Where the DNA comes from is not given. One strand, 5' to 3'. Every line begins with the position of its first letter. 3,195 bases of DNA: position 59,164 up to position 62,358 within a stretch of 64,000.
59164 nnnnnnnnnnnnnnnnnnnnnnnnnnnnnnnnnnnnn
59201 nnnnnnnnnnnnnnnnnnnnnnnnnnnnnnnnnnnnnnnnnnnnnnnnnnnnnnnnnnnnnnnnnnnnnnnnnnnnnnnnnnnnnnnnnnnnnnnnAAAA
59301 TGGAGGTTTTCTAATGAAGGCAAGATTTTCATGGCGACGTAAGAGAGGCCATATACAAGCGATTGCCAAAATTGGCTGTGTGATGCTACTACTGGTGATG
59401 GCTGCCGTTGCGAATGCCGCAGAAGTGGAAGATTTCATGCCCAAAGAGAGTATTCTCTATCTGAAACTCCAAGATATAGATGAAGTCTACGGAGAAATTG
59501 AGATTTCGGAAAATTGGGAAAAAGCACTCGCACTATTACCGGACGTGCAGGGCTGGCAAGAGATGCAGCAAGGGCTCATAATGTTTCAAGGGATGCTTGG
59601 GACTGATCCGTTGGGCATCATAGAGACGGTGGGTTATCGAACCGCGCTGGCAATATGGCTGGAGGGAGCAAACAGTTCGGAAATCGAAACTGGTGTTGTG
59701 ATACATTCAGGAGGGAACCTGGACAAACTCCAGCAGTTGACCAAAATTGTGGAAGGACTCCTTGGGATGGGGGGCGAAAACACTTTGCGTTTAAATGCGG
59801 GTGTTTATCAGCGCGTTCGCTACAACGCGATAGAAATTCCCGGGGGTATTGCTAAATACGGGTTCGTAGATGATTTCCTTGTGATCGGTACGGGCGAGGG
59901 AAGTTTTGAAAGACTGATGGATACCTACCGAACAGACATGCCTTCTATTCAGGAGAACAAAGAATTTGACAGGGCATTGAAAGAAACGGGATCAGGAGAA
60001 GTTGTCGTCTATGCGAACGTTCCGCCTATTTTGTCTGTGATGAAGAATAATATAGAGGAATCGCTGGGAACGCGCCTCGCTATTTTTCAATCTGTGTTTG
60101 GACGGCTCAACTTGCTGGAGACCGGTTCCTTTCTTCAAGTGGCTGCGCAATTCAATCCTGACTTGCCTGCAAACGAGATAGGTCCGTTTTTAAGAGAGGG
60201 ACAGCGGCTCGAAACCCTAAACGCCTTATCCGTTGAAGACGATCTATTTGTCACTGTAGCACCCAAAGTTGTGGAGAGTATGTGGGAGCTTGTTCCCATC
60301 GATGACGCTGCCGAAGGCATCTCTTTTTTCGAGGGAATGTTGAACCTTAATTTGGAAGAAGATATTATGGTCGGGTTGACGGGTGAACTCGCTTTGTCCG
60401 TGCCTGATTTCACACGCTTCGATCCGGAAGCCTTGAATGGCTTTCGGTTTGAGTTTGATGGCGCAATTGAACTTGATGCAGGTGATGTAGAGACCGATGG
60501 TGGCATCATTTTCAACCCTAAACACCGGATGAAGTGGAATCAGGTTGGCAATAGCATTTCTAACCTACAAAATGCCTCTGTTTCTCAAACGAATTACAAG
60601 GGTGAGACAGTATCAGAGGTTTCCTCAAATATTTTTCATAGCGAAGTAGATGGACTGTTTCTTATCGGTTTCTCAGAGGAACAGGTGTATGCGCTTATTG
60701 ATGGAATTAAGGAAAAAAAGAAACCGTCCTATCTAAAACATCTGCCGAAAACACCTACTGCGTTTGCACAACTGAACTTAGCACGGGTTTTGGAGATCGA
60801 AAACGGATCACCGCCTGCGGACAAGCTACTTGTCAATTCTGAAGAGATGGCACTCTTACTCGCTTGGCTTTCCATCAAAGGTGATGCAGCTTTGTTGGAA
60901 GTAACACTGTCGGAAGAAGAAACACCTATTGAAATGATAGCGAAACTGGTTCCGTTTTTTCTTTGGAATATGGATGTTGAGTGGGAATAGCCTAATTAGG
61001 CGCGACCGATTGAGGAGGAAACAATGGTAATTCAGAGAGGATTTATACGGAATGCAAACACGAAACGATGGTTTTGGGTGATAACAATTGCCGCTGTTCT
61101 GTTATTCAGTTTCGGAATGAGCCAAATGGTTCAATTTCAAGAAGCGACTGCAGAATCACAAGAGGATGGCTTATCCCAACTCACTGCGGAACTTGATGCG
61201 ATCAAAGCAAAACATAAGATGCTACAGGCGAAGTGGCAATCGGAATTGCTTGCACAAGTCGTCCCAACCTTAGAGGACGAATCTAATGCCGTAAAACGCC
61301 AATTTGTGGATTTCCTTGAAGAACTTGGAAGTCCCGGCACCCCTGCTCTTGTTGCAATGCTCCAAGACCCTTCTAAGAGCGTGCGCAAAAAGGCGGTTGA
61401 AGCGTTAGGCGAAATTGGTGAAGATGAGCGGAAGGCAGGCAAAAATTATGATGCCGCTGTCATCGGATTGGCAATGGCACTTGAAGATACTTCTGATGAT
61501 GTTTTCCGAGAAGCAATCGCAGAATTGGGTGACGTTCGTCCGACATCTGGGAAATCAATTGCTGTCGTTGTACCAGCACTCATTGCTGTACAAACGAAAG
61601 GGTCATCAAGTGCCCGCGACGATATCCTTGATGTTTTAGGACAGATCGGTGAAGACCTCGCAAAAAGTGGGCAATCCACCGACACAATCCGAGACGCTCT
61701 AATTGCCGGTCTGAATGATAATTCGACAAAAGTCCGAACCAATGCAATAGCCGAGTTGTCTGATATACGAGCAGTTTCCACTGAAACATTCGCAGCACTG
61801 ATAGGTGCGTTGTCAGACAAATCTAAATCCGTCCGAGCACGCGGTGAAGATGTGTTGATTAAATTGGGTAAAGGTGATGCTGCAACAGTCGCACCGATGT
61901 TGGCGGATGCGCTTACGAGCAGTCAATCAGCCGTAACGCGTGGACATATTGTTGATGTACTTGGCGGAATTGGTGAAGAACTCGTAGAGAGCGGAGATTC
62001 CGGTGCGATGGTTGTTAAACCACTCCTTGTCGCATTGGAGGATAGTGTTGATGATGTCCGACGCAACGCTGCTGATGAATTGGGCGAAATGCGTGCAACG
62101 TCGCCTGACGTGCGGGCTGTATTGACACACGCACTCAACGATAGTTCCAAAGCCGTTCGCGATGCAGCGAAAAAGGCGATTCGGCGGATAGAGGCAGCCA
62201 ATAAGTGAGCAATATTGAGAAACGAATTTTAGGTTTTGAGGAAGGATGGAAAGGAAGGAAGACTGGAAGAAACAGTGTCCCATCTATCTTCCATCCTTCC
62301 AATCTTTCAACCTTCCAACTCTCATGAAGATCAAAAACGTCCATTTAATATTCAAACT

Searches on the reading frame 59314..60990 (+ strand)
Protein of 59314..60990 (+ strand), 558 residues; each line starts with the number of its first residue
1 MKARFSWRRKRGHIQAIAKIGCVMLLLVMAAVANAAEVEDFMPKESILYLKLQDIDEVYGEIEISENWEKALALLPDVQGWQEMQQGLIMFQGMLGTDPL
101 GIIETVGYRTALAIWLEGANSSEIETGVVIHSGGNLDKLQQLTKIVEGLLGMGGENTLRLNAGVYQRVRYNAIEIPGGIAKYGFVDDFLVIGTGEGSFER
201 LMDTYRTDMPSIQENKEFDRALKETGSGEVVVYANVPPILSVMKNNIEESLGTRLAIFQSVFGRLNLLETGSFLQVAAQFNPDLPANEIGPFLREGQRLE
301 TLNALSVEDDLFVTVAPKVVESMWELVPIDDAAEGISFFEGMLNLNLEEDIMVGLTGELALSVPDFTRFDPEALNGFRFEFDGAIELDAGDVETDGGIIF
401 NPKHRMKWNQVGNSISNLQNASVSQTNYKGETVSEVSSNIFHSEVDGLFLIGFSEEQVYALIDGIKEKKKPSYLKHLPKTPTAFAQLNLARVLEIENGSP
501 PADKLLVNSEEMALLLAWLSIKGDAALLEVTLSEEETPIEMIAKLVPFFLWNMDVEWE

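Call 37: search_protein_families(library=pfam, proteins=[window:59314-60990:+], max_evalue=0.0001)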
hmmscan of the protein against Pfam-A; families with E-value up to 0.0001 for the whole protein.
window:59314-60990:+ (558 aa): 1 family
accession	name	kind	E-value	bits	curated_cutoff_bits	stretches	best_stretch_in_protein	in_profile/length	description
PF11832.13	DUF3352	-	4e-08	32.8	26.8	1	183-365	178-368/536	Protein of unknown function (DUF3352)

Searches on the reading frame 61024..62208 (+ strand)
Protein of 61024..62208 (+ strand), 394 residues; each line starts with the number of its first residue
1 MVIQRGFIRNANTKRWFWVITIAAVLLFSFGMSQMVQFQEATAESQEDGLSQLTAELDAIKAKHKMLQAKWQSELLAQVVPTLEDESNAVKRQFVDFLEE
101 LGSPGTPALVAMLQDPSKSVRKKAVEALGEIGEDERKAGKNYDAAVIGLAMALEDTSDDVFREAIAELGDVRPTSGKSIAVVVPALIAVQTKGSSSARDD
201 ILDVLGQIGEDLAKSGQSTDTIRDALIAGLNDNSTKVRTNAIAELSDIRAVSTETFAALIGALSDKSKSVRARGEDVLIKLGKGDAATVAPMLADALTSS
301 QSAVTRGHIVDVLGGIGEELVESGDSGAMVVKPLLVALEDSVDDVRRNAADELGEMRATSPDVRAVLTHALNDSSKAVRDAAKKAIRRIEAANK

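Call 37: search_protein_families(library=pfam, proteins=[window:61024-62208:+], max_evalue=0.0001)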
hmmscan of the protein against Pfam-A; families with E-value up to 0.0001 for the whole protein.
window:61024-62208:+ (394 aa): 11 families
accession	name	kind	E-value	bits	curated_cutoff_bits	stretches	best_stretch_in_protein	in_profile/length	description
PF13646.12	HEAT_2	-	1.9e-30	105.4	27.7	3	80-167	5-85/88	HEAT repeats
PF02985.28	HEAT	-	3.5e-22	76.8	23.5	1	107-133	3-29/31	HEAT repeat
PF13513.12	HEAT_EZ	-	6.3e-16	58.9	27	0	107-131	31-55/55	HEAT-like repeat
PF25786.1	HEAT_GCN1_C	-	4.1e-09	37.1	27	0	109-181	32-104/151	GCN1-like, C-terminal HEAT repeats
PF12717.13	Cnd1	-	4.1e-09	37.1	26.4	0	106-189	23-103/162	non-SMC mitotic condensation complex subunit 1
PF21581.3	SCD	-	6.4e-08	33.2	27.5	0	111-137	37-63/75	Stromalin conservative domain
PF03130.22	HEAT_PBS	-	1.8e-07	31.4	20.9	0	345-373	1-27/27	PBS lyase HEAT-like repeat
PF12765.13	Cohesin_HEAT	-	8.8e-06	26.5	21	0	359-382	15-38/42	HEAT repeat associated with sister chromatid cohesion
PF14663.11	RasGEF_N_2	-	2.5e-05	25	27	0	108-136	9-37/108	Rapamycin-insensitive companion of mTOR RasGEF_N domain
PF00514.29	Arm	-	6.4e-05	23.3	20.6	0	104-131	12-39/41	Armadillo/beta-catenin-like repeat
PF18991.6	DUF5724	-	9.8e-05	21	25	0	185-282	433-521/1214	Family of unknown function (DUF5724)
